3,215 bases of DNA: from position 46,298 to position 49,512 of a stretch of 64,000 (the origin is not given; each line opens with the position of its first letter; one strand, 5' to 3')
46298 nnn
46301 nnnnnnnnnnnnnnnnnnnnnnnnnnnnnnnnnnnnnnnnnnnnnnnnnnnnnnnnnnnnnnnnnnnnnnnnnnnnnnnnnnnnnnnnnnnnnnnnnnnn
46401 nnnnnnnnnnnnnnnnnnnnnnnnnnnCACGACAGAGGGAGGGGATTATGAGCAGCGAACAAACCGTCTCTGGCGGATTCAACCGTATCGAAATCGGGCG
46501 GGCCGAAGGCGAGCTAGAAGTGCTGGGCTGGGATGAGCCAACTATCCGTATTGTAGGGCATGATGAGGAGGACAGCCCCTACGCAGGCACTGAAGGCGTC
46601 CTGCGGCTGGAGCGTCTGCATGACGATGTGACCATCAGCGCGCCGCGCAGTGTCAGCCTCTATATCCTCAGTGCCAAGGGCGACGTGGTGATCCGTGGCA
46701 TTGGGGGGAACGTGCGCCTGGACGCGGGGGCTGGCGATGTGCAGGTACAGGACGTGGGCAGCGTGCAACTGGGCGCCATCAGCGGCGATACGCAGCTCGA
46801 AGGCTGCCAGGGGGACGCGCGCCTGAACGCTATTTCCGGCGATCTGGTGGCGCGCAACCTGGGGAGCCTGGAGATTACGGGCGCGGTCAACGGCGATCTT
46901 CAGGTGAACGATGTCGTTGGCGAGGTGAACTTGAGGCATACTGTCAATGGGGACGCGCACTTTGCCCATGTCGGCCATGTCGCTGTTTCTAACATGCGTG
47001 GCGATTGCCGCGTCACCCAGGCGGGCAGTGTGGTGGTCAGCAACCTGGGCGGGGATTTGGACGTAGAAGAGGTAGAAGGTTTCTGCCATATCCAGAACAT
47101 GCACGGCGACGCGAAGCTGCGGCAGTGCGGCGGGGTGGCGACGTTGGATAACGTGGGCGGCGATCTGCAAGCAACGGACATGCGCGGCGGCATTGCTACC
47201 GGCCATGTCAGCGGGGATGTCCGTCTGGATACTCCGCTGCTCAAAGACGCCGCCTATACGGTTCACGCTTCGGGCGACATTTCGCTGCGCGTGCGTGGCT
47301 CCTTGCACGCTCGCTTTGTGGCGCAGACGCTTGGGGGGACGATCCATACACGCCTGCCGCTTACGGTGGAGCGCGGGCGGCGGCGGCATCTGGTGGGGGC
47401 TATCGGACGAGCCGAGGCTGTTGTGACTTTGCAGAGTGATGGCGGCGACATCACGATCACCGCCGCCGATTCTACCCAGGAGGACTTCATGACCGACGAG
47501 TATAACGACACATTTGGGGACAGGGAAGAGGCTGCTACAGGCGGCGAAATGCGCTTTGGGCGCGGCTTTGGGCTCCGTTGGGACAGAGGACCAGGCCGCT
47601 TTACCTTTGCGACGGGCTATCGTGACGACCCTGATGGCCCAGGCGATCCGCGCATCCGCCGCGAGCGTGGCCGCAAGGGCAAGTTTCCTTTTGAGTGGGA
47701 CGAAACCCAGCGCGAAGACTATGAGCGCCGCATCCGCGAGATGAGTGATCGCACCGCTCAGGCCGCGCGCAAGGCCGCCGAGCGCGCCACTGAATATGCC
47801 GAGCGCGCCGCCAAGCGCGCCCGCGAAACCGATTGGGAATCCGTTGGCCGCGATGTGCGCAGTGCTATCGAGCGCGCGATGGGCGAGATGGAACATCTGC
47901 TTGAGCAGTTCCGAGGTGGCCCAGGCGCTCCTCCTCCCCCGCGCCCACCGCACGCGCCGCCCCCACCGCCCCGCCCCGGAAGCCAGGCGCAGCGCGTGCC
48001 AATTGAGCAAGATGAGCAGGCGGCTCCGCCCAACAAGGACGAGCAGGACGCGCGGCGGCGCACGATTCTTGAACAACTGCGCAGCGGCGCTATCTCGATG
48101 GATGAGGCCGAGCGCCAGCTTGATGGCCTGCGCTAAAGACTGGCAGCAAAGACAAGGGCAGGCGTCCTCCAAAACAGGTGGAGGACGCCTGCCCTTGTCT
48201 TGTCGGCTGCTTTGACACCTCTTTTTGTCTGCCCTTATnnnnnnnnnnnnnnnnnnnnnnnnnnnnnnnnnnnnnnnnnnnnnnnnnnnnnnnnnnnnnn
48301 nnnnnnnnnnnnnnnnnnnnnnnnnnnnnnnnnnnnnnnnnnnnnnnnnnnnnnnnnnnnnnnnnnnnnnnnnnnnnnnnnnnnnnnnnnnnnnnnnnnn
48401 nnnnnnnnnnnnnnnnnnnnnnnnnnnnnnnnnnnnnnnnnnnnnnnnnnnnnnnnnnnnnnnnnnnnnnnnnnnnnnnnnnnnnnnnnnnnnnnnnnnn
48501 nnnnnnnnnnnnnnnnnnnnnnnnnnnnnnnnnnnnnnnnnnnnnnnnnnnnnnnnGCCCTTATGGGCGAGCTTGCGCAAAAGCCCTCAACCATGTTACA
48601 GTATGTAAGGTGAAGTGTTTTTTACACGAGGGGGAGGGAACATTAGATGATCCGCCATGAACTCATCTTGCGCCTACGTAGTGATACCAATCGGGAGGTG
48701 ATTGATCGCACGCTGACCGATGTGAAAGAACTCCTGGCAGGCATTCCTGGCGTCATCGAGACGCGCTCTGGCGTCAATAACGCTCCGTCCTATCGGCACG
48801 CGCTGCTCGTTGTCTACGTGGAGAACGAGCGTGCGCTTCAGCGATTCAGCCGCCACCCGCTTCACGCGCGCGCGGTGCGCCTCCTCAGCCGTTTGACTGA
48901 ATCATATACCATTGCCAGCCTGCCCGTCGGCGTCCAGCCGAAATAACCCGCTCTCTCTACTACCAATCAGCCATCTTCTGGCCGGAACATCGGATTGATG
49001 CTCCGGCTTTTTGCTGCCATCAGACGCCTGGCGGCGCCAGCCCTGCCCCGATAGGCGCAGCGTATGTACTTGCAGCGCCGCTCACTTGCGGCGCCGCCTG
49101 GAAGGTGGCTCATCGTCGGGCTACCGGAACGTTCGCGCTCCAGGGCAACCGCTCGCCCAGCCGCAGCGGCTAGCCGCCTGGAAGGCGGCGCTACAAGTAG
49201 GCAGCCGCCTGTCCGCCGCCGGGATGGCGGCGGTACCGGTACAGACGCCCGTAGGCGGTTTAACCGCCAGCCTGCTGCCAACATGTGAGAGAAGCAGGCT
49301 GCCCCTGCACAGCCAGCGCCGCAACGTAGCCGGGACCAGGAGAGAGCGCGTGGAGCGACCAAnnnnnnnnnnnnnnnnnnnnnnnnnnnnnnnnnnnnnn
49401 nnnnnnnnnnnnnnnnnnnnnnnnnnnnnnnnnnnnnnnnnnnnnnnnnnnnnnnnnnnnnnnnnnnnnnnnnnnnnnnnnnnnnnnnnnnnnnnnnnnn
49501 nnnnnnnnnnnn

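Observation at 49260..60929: Compact orphan trimodular NRPS (C-A-T | C-A-T | C-A-T-TE) with a translationally coupled Sfp-type PPTase; by-eye codes read Gly-X-Gly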

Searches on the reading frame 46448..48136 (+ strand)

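Call 9: search_protein_families(library=pfam, proteins=[window:46448-48136:+], max_evalue=0.001)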
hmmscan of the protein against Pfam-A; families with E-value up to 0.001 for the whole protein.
window:46448-48136:+ (562 aa): 1 family
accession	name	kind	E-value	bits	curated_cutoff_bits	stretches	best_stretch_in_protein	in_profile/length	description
PF13349.12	DUF4097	-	6.2e-15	55.7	22.9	2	150-338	79-247/247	Toastrack DUF4097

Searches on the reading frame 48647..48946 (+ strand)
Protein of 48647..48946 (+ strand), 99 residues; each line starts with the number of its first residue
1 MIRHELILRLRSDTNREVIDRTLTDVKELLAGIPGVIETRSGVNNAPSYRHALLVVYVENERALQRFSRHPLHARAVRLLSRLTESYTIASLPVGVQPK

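Call 53: search_protein_families(library=pfam, proteins=[window:48647-48946:+], max_evalue=0.0001)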
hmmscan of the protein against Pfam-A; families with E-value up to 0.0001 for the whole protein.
window:48647-48946:+ (99 aa): 1 family
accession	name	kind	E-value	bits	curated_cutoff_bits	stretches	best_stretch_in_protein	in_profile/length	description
PF07876.18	Dabb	-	1.3e-08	35.8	25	1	2-89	1-91/96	Stress responsive A/B Barrel Domain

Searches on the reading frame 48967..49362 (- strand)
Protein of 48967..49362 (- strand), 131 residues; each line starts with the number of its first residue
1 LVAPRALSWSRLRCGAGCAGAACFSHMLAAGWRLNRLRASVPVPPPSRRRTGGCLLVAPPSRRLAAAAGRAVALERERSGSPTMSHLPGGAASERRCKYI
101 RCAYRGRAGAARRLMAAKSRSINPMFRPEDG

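Call 53: search_protein_families(library=pfam, proteins=[window:48967-49362:-], max_evalue=0.0001)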
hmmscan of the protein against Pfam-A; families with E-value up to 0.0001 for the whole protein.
window:48967-49362:- (131 aa): 0 families
